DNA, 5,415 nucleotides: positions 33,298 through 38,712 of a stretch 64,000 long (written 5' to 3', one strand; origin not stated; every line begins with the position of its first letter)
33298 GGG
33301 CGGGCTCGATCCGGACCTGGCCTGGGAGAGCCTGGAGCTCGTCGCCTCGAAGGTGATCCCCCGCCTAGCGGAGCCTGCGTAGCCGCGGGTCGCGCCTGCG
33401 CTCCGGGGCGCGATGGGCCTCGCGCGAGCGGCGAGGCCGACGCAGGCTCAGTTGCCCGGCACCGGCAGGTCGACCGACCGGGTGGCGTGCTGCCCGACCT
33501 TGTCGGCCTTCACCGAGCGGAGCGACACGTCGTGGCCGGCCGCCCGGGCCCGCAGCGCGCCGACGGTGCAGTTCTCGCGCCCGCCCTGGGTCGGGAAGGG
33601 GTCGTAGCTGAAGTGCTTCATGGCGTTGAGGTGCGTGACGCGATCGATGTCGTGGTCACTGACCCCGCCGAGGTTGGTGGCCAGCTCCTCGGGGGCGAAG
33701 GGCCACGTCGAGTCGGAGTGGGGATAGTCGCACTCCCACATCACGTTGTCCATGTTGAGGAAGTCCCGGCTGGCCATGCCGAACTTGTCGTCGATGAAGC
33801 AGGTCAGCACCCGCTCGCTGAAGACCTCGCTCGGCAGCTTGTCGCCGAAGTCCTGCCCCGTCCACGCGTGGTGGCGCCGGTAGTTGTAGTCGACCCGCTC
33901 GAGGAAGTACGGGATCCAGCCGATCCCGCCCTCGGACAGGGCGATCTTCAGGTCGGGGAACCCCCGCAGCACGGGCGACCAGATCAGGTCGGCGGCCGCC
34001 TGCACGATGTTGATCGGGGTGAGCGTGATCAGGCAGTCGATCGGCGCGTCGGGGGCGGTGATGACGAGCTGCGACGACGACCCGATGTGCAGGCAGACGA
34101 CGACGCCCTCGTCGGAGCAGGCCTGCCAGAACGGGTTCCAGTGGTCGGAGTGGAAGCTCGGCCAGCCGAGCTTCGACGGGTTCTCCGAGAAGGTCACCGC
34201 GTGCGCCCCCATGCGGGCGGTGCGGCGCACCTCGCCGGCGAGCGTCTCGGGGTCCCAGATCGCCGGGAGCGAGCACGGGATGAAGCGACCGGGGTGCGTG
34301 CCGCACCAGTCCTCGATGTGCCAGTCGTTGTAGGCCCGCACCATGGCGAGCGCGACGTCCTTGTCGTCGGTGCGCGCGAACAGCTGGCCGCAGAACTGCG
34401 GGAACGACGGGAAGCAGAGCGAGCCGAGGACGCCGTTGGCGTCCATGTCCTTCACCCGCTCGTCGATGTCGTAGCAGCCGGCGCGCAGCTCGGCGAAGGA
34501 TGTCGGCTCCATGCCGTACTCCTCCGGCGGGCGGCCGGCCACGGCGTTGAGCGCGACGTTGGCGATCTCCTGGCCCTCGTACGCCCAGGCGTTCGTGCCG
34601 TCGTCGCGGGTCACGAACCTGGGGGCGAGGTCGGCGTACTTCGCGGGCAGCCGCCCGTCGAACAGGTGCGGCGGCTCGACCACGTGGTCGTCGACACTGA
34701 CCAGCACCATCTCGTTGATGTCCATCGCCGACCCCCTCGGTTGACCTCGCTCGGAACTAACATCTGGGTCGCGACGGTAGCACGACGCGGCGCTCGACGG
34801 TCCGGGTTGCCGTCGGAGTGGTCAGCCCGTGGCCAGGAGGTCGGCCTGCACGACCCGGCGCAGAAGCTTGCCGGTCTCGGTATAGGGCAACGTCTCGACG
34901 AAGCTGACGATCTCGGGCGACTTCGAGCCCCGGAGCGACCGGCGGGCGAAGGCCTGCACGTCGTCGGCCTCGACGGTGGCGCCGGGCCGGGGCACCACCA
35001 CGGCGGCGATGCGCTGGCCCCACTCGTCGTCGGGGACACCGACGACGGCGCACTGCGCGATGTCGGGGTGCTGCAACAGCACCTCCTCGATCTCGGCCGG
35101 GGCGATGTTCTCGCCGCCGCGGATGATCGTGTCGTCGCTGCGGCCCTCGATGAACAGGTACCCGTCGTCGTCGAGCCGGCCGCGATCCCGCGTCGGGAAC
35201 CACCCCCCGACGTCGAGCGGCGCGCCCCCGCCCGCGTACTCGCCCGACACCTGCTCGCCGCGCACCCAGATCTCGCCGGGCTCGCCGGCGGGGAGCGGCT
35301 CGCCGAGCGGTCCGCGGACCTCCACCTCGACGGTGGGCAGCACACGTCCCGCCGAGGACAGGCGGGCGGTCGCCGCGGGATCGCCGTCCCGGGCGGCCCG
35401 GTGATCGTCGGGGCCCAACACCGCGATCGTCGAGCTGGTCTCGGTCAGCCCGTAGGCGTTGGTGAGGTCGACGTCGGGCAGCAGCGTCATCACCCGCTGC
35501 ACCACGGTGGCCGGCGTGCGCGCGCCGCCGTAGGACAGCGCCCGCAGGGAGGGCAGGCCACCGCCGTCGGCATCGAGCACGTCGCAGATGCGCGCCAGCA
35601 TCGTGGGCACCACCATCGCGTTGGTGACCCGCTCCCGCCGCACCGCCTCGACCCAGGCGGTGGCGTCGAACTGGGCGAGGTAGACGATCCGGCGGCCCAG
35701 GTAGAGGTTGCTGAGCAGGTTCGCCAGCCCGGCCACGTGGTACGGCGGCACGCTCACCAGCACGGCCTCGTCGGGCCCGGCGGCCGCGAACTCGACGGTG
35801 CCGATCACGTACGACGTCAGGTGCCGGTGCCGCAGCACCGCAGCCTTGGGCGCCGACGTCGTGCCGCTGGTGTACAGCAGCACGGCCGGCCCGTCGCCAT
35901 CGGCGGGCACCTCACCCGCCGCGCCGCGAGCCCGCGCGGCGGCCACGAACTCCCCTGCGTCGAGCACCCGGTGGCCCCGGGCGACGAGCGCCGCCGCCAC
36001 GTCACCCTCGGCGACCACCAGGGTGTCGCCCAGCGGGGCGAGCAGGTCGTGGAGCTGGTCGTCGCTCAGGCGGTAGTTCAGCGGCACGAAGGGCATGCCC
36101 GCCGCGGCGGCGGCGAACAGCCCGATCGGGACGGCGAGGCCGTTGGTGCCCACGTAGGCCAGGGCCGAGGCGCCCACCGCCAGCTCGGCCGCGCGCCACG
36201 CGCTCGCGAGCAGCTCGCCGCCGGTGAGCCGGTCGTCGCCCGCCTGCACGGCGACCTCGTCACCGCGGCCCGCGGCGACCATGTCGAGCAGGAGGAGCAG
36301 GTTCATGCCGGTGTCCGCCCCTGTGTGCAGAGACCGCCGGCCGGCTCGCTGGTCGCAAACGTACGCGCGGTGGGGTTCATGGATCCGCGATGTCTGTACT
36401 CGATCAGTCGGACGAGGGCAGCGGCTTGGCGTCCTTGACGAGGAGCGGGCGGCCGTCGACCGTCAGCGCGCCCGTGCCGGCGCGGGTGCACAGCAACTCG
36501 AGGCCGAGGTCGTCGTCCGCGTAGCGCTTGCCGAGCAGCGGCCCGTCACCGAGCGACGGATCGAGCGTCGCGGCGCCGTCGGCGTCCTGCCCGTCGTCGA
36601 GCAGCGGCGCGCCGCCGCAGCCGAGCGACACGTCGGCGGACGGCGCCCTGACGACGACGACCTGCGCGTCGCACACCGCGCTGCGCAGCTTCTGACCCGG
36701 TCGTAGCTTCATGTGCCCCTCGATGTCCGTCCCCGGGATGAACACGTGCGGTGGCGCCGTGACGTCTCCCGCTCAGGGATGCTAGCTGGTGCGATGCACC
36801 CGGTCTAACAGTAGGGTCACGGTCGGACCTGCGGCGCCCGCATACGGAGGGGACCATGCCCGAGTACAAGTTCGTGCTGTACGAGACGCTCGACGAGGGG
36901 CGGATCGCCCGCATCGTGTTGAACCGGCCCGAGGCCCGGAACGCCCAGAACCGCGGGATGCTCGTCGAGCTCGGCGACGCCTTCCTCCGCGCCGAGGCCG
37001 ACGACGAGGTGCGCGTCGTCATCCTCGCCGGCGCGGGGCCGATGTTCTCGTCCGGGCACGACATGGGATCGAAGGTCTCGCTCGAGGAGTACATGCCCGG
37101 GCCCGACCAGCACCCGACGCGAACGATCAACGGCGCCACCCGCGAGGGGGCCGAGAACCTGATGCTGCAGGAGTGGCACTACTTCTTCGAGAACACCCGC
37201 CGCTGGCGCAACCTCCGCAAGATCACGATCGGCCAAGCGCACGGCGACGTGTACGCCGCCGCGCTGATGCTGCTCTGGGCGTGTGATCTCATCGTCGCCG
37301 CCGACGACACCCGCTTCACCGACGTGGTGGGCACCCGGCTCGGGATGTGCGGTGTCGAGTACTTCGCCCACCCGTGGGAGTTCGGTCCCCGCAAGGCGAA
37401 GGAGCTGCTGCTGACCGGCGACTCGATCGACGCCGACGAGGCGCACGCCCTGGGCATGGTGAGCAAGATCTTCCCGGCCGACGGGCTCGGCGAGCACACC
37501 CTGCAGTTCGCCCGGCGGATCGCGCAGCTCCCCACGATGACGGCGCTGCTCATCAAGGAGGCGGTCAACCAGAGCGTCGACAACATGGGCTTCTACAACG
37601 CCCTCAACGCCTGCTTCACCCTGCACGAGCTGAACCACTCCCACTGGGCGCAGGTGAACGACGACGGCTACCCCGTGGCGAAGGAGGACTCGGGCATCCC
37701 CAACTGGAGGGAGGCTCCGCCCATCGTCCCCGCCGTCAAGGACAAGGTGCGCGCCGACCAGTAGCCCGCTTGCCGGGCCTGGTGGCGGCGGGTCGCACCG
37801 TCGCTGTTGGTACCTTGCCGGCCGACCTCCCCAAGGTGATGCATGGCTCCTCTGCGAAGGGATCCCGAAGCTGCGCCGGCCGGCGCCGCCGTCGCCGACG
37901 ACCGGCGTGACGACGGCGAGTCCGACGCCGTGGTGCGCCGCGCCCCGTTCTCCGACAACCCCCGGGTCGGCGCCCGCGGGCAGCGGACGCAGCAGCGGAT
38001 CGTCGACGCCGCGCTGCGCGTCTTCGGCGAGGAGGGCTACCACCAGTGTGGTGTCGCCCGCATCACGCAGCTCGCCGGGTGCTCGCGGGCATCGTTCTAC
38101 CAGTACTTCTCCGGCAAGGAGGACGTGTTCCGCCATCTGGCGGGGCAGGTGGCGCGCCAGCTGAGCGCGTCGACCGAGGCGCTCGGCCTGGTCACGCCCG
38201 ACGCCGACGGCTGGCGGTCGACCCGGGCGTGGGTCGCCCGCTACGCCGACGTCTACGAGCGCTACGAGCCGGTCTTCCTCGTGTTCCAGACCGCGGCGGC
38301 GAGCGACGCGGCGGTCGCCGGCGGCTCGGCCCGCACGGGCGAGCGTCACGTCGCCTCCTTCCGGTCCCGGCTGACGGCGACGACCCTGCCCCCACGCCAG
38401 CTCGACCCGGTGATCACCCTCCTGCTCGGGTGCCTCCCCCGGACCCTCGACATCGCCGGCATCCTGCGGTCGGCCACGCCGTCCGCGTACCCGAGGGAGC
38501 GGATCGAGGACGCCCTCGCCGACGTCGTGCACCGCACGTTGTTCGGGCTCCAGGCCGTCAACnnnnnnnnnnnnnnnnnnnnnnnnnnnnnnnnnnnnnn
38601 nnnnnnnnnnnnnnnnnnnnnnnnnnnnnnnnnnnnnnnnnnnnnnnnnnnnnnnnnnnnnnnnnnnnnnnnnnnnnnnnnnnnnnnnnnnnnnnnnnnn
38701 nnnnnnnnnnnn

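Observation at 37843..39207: Single-chain tandem TetR regulator at the centre of the asymmetric-box cluster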

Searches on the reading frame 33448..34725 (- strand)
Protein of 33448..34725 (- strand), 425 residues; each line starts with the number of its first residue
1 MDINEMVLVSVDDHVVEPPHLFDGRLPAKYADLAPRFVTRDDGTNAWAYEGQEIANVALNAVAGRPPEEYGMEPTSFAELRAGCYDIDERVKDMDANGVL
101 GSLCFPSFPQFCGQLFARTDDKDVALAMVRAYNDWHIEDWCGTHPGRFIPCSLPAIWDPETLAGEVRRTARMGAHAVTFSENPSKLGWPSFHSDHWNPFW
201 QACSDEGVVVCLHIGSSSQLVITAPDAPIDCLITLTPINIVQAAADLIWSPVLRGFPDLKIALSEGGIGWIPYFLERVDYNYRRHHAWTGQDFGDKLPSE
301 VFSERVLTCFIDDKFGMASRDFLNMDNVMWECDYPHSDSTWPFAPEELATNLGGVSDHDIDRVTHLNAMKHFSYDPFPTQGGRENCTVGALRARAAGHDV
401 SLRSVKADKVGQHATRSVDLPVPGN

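Call 12: search_protein_families(library=pfam, proteins=[window:33448-34725:-], max_evalue=0.001)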
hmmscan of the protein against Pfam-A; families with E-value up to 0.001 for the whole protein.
window:33448-34725:- (425 aa): 1 family
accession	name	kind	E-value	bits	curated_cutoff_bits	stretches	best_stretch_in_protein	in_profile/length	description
PF04909.20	Amidohydro_2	-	3.7e-26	93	26.4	1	82-370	16-285/289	Amidohydrolase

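Call 45: search_protein_families(library=ncbifam, proteins=[window:33448-34725:-], max_evalue=0.00001)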
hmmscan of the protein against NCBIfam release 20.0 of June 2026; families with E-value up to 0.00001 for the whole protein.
window:33448-34725:- (425 aa): 0 families

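Call 66: search_solved_structures(query=window:33448-34725:-, max_evalue=0.00001)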
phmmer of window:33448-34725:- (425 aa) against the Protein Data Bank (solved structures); distinct sequences matched with E-value up to 0.00001: 13.
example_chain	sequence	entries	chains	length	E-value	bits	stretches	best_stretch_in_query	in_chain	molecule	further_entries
8uyr_A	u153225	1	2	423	1.8e-105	356.4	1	3-404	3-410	DitZ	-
6omp_A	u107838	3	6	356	2.2e-43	151.7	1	6-378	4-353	PtmU3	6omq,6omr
8sm7_A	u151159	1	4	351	2.9e-16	62.3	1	117-340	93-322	Amidohydrolase 2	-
8sm9_F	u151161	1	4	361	6.6e-12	48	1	123-342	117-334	Amidohydrolase 2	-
4icm_A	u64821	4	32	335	9.3e-12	47.5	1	69-337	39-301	5-carboxyvanillate decarboxylase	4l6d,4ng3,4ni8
4dzi_A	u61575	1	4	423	1.8e-11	46.5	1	9-369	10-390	Putative TIM-barrel metal-dependent hydrolase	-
8sm8_G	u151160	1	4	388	6.9e-11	44.6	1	126-344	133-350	Putative amidohydrolase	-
8sm6_A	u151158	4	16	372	1.7e-10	43.3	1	120-307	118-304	Amidohydrolase family protein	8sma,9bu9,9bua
6m2i_A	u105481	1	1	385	1.9e-07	33.3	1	195-368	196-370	Amidohydrolase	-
8ful_A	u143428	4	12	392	2e-07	33.2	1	195-368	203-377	Amidohydrolase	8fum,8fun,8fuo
6m1w_A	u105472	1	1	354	2e-07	33.2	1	195-344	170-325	Amidohydrolase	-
4inf_A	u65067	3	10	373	3e-06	29.3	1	84-283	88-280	METAL-DEPENDENT HYDROLASE | 5-Carboxyvanillate Decarboxylase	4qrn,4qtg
4qs5_A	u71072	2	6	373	4.4e-06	28.7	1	84-283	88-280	Ligw2 Decarboxylase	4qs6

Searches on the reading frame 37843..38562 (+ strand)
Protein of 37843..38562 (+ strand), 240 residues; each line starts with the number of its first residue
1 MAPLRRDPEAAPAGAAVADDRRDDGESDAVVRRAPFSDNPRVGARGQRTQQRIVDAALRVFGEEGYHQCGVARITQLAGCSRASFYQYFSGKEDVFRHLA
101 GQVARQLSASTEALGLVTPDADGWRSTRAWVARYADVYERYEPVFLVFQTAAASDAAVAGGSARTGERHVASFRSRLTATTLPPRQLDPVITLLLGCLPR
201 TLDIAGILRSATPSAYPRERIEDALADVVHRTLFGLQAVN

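Call 63: search_protein_families(library=pfam, proteins=[window:37843-38562:+], max_evalue=1)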
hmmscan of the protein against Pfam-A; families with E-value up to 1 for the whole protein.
window:37843-38562:+ (240 aa): 2 families
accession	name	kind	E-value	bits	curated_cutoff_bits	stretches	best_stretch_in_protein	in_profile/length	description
PF00440.29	TetR_N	-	7.5e-14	51.7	24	1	53-98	1-46/47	Bacterial regulatory proteins, tetR family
PF06199.17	Phage_tail_2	-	0.26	11.8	23.8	1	90-127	13-51/132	Phage tail tube protein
